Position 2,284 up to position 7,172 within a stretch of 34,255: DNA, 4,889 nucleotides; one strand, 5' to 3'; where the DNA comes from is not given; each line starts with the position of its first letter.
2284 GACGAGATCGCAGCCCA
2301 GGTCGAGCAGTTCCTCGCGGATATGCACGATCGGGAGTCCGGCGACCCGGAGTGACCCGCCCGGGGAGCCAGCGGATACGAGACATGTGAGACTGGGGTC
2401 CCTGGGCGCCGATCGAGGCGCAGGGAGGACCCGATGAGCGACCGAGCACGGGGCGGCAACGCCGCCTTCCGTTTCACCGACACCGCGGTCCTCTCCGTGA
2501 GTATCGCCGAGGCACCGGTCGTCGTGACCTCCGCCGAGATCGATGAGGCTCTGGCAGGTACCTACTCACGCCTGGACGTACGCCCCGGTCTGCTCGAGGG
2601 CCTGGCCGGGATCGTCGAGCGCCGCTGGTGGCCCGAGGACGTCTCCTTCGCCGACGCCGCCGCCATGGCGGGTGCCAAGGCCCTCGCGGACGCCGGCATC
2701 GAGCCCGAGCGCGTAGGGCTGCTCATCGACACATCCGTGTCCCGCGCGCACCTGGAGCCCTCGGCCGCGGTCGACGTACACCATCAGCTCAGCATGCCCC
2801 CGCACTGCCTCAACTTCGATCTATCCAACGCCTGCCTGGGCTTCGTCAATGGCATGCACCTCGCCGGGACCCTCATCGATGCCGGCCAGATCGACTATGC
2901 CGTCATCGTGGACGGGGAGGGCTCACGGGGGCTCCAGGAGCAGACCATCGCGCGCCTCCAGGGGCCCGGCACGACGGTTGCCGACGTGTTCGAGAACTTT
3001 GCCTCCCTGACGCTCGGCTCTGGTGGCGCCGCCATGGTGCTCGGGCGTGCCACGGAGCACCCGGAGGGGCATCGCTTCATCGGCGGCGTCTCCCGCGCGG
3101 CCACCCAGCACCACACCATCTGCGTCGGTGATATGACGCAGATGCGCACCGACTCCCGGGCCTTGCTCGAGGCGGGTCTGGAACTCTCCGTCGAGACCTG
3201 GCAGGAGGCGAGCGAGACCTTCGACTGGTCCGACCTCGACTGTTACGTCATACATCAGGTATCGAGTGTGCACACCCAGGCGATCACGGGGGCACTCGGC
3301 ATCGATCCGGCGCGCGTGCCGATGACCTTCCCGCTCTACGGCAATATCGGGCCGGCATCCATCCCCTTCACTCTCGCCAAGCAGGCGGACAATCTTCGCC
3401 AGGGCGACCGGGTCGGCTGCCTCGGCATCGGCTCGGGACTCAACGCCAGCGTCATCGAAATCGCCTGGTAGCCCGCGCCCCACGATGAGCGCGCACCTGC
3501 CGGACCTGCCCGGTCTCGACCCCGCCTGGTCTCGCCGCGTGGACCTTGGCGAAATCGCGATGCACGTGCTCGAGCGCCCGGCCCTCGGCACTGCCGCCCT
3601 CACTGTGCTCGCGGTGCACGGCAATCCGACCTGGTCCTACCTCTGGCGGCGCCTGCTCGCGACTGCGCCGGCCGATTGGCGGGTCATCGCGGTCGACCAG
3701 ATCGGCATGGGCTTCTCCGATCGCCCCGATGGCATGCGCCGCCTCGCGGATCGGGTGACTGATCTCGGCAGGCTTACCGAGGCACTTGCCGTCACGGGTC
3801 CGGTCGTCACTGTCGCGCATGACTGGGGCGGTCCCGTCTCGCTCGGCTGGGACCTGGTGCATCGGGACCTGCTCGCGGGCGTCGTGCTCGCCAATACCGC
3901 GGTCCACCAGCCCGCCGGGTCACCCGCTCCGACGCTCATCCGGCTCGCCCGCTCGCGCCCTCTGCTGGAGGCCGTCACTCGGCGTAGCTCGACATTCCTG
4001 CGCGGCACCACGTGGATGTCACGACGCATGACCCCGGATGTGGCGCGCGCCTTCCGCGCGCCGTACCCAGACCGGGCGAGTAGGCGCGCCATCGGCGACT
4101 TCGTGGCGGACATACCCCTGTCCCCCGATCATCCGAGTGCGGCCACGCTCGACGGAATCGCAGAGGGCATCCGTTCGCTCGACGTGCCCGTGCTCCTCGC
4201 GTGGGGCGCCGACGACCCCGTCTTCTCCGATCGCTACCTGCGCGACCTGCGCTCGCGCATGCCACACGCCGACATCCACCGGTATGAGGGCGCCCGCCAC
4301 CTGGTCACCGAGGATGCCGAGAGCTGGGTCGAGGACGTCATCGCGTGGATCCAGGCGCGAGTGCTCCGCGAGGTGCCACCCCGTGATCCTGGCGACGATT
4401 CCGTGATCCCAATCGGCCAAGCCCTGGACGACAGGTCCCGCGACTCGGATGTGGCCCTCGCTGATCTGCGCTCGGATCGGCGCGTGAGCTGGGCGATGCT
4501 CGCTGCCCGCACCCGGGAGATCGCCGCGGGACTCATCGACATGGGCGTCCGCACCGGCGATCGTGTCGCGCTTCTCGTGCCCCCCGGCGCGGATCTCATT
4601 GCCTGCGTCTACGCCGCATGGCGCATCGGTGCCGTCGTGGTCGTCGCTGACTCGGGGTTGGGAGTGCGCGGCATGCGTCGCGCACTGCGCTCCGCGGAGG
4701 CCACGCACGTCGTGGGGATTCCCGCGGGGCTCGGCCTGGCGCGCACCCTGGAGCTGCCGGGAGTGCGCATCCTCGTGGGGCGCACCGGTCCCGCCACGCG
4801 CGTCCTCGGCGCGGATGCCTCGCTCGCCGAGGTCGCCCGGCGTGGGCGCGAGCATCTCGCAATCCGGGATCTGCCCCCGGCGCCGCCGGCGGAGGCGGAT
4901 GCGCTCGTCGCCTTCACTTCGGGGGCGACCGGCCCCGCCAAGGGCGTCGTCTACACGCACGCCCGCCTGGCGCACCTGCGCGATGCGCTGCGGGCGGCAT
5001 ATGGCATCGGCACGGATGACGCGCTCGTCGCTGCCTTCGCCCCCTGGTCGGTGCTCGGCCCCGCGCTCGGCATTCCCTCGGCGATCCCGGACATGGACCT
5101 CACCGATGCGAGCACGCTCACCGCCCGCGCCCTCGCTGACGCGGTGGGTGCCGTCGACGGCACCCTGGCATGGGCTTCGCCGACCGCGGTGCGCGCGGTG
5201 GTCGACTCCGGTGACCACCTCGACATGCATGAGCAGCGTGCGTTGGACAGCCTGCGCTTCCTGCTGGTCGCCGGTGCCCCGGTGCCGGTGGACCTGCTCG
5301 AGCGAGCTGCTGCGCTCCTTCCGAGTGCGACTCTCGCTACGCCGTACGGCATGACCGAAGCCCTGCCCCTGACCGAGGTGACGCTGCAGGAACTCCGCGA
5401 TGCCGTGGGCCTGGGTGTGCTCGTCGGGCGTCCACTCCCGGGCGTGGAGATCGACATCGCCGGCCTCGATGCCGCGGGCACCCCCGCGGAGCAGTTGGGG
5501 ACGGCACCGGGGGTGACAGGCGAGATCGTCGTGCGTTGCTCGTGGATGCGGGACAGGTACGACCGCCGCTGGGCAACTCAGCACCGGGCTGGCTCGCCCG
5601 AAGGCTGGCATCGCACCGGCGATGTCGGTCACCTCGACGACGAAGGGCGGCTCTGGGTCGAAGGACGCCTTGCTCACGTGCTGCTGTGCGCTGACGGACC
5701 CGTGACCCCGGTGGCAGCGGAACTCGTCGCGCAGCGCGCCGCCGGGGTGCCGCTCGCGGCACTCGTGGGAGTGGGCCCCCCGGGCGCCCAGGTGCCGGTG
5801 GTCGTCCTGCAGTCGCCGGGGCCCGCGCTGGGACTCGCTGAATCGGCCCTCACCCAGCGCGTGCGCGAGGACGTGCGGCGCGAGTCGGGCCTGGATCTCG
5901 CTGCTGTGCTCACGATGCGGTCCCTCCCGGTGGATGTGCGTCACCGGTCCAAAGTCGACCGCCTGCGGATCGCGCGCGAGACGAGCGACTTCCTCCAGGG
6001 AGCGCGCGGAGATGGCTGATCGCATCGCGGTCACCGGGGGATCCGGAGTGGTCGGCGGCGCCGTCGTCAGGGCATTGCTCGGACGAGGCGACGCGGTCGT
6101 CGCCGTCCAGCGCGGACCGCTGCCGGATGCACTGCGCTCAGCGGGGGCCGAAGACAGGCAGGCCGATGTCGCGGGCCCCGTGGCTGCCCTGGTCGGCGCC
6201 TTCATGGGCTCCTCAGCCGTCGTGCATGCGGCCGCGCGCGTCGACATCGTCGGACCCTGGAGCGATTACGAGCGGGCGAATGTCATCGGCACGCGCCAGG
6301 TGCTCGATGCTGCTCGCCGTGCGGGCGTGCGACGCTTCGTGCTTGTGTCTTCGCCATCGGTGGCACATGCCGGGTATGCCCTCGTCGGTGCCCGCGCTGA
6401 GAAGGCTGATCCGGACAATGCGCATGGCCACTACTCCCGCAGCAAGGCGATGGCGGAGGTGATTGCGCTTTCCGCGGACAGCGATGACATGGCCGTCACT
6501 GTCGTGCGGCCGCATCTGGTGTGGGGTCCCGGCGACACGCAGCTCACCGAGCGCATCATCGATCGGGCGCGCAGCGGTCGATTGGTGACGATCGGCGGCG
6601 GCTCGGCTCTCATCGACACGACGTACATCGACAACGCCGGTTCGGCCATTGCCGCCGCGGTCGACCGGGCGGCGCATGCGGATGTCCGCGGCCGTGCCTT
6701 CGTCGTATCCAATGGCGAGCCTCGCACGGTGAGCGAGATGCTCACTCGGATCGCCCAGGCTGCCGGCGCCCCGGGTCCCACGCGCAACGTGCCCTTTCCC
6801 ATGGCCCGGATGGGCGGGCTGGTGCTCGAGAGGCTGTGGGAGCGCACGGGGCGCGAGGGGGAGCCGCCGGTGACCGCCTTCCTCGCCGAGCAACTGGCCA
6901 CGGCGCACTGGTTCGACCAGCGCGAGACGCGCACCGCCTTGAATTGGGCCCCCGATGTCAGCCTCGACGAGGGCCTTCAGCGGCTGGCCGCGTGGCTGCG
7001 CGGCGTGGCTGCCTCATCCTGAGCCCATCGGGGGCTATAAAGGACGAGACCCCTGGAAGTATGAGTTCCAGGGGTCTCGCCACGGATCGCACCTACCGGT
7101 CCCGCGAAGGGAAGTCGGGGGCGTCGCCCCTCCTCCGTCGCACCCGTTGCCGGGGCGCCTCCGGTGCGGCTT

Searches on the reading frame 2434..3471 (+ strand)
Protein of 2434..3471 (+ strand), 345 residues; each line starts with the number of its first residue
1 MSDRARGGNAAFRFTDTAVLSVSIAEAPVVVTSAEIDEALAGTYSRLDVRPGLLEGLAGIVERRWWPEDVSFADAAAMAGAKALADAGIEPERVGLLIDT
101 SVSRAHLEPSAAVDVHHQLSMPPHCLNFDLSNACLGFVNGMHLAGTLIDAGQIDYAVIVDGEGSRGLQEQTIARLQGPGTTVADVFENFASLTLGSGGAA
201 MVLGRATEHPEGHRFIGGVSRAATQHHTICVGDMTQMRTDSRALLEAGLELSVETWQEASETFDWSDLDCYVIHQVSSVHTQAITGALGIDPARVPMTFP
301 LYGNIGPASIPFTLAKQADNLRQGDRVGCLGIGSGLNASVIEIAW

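Call 82: search_protein_families(library=pfam, proteins=[window:2434-3471:+], max_evalue=0.00001)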
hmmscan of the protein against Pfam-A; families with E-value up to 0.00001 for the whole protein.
window:2434-3471:+ (345 aa): 2 families
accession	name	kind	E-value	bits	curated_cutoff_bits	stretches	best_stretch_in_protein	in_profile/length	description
PF08541.16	ACP_syn_III_C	-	8e-14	52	26.6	1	263-340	6-85/90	3-Oxoacyl-[acyl-carrier-protein (ACP)] synthase III C terminal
PF08545.16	ACP_syn_III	-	1.5e-06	28.5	24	0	128-162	1-35/80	3-Oxoacyl-[acyl-carrier-protein (ACP)] synthase III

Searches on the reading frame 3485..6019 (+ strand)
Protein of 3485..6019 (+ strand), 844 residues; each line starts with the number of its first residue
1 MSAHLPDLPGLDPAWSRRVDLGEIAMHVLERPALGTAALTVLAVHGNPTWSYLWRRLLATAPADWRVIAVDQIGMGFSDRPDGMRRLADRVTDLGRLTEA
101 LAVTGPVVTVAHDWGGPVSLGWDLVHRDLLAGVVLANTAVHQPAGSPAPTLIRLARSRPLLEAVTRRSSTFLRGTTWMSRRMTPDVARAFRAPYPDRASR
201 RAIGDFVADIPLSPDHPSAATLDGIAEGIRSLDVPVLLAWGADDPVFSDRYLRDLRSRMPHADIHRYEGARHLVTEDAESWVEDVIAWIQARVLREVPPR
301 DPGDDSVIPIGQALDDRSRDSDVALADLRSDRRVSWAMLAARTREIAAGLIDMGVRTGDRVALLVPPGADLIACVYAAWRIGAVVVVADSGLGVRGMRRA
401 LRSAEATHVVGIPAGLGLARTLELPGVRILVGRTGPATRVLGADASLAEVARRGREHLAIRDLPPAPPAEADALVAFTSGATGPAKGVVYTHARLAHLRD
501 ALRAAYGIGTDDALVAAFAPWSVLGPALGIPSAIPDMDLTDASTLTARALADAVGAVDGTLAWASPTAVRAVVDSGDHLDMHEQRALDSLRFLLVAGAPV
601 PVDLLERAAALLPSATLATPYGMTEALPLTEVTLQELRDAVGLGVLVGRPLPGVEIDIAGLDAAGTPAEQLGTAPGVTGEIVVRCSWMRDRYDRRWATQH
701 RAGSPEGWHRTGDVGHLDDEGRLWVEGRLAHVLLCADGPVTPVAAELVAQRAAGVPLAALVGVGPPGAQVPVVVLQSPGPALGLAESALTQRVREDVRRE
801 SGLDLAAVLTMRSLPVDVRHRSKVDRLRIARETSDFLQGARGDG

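Call 82: search_protein_families(library=pfam, proteins=[window:3485-6019:+], max_evalue=0.00001)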
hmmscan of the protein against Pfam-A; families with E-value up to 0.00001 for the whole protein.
window:3485-6019:+ (844 aa): 4 families
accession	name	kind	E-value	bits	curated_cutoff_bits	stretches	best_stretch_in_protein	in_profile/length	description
PF00501.34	AMP-binding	-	2.2e-48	165.5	29.9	1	322-688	11-379/384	AMP-binding enzyme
PF00561.26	Abhydrolase_1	-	1.4e-21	77.8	25.8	1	41-276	3-242/245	alpha/beta hydrolase fold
PF12697.13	Abhydrolase_6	-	6.1e-14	53.6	26.3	1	41-279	1-212/217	Alpha/beta hydrolase family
PF12146.15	Hydrolase_4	-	9.9e-12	45.1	27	1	61-277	28-237/239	Serine aminopeptidase, S33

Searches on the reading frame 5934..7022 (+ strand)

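Call 82: search_protein_families(library=pfam, proteins=[window:5934-7022:+], max_evalue=0.00001)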
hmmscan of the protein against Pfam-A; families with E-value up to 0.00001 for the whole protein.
window:5934-7022:+ (362 aa): 7 families
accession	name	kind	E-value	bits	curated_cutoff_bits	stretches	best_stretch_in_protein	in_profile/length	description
PF01073.25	3Beta_HSD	-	6.8e-30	104.5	22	1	32-281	1-272/280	3-beta hydroxysteroid dehydrogenase/isomerase family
PF01370.27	Epimerase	-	1.8e-27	96.7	20.9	1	31-248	1-230/240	NAD dependent epimerase/dehydratase family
PF07993.18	NAD_binding_4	-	3.7e-18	66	20.1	1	95-223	91-231/258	Male sterility protein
PF13460.12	NAD_binding_10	-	5.7e-14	52.8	27.2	1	35-194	1-144/184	NAD(P)H-binding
PF16363.11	GDP_Man_Dehyd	-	8.4e-10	39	27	1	33-350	2-331/332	GDP-mannose 4,6 dehydratase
PF04321.23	RmlD_sub_bind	-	4e-09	36.4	27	1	30-281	2-235/287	RmlD substrate binding domain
PF05368.20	NmrA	-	1.3e-07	32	27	1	28-138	2-105/298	NmrA-like family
